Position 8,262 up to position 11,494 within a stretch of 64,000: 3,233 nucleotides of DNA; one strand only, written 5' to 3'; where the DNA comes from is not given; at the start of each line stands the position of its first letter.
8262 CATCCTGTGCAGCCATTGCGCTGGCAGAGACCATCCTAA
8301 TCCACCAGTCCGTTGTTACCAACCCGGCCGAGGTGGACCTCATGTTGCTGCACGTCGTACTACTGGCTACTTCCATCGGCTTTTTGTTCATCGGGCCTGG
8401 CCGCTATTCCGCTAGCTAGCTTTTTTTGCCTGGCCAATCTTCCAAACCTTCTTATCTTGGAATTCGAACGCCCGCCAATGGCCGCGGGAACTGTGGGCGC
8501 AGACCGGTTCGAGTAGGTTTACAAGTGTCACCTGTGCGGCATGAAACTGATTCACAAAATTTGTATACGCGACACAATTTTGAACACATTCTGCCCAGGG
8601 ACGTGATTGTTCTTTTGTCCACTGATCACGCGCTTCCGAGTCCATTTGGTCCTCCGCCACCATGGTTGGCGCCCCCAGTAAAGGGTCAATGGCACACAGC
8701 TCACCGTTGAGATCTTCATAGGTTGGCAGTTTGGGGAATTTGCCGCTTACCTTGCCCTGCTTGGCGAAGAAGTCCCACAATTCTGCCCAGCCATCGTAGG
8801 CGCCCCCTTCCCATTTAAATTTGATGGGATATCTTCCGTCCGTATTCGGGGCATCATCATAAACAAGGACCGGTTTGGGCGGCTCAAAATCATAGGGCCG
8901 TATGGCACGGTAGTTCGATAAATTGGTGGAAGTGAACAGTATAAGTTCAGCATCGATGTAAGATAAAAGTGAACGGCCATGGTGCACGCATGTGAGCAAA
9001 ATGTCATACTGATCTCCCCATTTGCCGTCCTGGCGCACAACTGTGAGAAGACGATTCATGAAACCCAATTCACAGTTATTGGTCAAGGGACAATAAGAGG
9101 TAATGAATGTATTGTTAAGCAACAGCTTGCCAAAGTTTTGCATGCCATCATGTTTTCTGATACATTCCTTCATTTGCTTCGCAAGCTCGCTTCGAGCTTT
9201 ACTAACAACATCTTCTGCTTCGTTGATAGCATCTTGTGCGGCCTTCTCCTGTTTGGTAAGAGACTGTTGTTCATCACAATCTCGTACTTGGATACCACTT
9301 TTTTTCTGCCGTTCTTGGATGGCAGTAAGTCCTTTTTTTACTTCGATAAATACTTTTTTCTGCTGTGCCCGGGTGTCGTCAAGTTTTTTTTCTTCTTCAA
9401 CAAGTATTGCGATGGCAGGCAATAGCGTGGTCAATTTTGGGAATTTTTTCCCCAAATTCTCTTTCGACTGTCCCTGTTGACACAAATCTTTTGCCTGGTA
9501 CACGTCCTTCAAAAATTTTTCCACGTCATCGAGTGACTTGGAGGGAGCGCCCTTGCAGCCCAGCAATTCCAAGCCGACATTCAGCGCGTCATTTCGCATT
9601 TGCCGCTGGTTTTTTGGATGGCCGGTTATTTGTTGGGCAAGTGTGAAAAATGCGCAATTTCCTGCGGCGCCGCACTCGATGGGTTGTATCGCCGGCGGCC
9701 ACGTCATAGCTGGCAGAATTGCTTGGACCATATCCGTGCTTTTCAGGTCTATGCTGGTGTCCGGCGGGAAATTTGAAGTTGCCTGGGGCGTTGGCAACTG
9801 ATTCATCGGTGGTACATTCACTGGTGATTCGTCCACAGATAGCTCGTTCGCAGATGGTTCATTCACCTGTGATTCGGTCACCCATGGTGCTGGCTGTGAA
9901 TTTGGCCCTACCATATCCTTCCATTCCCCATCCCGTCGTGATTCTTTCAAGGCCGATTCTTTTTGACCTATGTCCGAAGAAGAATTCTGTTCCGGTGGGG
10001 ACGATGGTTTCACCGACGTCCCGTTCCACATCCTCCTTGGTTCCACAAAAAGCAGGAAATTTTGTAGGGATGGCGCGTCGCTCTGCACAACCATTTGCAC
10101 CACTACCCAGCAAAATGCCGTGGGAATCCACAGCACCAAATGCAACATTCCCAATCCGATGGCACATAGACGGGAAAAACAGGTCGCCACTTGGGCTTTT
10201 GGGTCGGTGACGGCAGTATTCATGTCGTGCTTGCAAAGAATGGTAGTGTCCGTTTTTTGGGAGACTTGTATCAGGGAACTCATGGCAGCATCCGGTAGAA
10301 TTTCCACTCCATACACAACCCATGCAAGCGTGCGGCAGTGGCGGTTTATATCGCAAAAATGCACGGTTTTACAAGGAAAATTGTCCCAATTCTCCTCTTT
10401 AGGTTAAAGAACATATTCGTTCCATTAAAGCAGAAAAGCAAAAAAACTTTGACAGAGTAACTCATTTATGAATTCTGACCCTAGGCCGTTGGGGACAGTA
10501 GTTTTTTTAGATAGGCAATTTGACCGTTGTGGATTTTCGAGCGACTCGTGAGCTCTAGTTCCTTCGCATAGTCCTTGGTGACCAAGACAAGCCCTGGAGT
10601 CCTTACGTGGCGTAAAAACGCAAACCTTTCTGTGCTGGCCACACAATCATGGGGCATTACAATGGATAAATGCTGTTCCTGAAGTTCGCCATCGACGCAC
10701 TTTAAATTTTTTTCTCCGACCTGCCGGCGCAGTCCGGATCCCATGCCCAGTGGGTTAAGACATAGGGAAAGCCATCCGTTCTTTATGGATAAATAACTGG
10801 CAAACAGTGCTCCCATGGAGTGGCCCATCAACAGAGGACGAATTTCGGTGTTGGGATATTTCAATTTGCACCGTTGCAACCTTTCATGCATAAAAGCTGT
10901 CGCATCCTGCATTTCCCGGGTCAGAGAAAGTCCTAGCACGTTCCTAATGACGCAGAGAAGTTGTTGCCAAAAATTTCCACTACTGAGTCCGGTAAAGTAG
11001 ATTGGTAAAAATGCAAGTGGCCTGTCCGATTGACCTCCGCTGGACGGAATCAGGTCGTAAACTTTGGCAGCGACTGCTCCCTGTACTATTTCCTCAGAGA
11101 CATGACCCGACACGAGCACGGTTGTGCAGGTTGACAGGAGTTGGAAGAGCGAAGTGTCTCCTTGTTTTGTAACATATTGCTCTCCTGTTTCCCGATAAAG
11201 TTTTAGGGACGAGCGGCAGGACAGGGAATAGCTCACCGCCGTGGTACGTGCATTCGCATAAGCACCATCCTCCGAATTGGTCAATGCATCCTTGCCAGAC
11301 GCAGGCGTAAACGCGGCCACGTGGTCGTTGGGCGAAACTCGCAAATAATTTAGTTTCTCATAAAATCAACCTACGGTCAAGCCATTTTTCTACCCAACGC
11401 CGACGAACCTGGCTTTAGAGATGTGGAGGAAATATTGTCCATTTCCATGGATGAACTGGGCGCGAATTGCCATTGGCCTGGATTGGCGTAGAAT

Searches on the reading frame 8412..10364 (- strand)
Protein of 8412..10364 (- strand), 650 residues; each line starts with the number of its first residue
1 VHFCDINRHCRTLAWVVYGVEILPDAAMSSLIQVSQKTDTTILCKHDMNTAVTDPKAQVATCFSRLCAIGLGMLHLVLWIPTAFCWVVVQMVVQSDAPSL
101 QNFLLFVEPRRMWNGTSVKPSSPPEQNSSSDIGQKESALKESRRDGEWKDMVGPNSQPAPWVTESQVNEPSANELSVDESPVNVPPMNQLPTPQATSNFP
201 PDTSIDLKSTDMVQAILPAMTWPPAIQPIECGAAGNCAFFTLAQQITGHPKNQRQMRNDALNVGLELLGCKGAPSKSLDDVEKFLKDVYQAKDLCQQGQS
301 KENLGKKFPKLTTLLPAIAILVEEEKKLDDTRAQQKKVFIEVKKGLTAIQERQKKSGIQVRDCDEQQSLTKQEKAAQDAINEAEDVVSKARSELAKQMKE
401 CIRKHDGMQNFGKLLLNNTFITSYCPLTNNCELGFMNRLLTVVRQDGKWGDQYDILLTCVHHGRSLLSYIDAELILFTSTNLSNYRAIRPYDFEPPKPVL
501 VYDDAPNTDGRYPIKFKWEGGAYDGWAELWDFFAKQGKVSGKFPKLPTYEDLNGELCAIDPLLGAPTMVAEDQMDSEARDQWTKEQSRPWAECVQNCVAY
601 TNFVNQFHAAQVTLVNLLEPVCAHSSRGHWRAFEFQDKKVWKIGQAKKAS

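Call 5: search_protein_families(library=pfam, proteins=[window:8412-10364:-], max_evalue=0.1)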
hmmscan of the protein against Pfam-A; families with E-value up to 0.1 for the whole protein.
window:8412-10364:- (650 aa): 0 families

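Call 18: search_solved_structures(query=window:8412-10364:-, max_evalue=10, show_alignments=2)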
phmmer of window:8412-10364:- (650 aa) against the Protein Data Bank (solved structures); distinct sequences matched with E-value up to 10: 0.
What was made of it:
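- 8412..10364 (-): 650-aa ORF whose likely start is Met28 at nt 10283. Hydrophobic block at aa 59-93 (nt 10086-10190) with a central Ile-Pro. Polar linker. Motifs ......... (nt 9630-9671) and GHW (nt 8466-8492) resemble OTU proteases by eye only. No Pfam or PDB hit (calls 5, 18).
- On OTU deubiquitinases (8412-10364 only): No Pfam or PDB sequence hit (calls 5, 18).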

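Call 23: find_homologous_proteins(query=window:8412-10364:-, max_evalue=0.01)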
Query window:8412-10364:- (650 aa): 1 proteins with E <= 0.01 among 8000 candidates.
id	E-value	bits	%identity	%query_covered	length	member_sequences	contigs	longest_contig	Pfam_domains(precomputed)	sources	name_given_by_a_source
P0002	0.0e+0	1408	100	93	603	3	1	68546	-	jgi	jgi:hypothetical protein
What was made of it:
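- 8412..10364 (-): Only a self hit (call 23).
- With the public start codons, the block of 8412-10364 lies near the N-terminus like a signal anchor (call 23).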

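Call 24: find_encoding_contigs(protein=P0002, flank=10000, max_places=5)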
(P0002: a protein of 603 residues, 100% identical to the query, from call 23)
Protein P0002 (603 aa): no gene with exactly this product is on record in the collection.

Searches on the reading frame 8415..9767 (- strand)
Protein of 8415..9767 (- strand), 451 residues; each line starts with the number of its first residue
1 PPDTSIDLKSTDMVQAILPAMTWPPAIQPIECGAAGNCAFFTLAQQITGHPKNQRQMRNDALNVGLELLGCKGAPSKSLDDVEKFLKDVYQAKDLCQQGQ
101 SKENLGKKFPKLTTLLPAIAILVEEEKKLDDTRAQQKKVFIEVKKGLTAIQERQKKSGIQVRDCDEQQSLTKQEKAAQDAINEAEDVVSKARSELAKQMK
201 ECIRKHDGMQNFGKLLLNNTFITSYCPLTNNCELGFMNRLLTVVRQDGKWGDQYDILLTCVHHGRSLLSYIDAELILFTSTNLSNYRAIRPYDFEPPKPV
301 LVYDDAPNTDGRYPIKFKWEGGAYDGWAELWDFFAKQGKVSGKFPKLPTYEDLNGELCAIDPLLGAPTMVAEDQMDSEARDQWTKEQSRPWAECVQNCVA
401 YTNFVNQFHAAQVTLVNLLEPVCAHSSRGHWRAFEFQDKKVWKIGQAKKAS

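Call 79: predict_structure(protein=window:8415-9767:-)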
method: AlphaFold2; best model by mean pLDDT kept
length: 451 residues; sequences in the alignment: 1
mean_pLDDT: 44.6   pTM: 0.33
mean pLDDT of the five models: 44.6, 43.5, 40.6, 39.8, 35.7
residues with pLDDT >= 90: 0; 70-90: 28; 50-70: 116; < 50: 307
segments of 3 or more residues with pLDDT < 50: 1-77, 135-137, 161-168, 191-295, 305-315, 355-375, 377-396, 420-451
pLDDT, mean of each block of 10 residues (from residue 1): 32 31 28 33 36 40 41 41 53 66 76 51 50 48 52 60 49 64 54 44 40 37 33 31 27 27 27 27 31 47 48 49 64 72 72 46 31 43 43 45 53 54 35 37 35 28
secondary structure, 60 per line:
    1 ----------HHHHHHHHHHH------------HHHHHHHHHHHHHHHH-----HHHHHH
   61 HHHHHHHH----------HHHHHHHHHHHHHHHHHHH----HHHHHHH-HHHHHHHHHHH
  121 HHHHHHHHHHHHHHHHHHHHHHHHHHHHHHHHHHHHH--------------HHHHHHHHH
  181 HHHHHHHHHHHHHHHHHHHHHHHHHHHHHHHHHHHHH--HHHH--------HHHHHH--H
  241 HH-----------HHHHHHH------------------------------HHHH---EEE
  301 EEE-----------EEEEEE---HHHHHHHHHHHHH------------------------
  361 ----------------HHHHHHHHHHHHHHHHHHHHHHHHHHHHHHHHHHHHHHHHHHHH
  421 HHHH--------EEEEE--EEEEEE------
elements in order: H11-21 H34-49 H55-68 H79-97 H102-108 H110-157 H172-217 H220-223 H232-237 H254-260 H291-294 E298-303 E315-320 H324-336 H377-424 E433-437 E440-445
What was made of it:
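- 8412..10364 (-): Single-sequence AF2 pLDDT 44.6, unusable (call 79).
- On OTU deubiquitinases (8412-10364 only): The single-sequence AF2 model is unusable, pLDDT 44.6 (call 79).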

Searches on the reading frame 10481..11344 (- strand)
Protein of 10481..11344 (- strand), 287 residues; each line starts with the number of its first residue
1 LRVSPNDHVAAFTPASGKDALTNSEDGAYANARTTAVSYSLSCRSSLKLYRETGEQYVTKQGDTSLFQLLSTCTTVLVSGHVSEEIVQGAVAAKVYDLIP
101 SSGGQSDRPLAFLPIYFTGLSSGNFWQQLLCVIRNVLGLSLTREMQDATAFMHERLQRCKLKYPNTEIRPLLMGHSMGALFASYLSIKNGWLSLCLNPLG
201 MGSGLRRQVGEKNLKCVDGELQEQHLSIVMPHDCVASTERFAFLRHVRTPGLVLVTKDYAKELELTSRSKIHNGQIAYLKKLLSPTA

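Call 5: search_protein_families(library=pfam, proteins=[window:10481-11344:-], max_evalue=0.1)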
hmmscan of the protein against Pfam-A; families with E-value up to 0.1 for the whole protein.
window:10481-11344:- (287 aa): 1 family
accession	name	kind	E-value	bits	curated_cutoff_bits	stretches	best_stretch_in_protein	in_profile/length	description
PF01764.32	Lipase_3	-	0.013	15.8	22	1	148-236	45-133/140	Lipase (class 3)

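Call 74: search_protein_families(library=ncbifam, proteins=[window:10481-11344:-], max_evalue=0.01)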
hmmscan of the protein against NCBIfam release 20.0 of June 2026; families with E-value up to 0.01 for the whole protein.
window:10481-11344:- (287 aa): 0 families
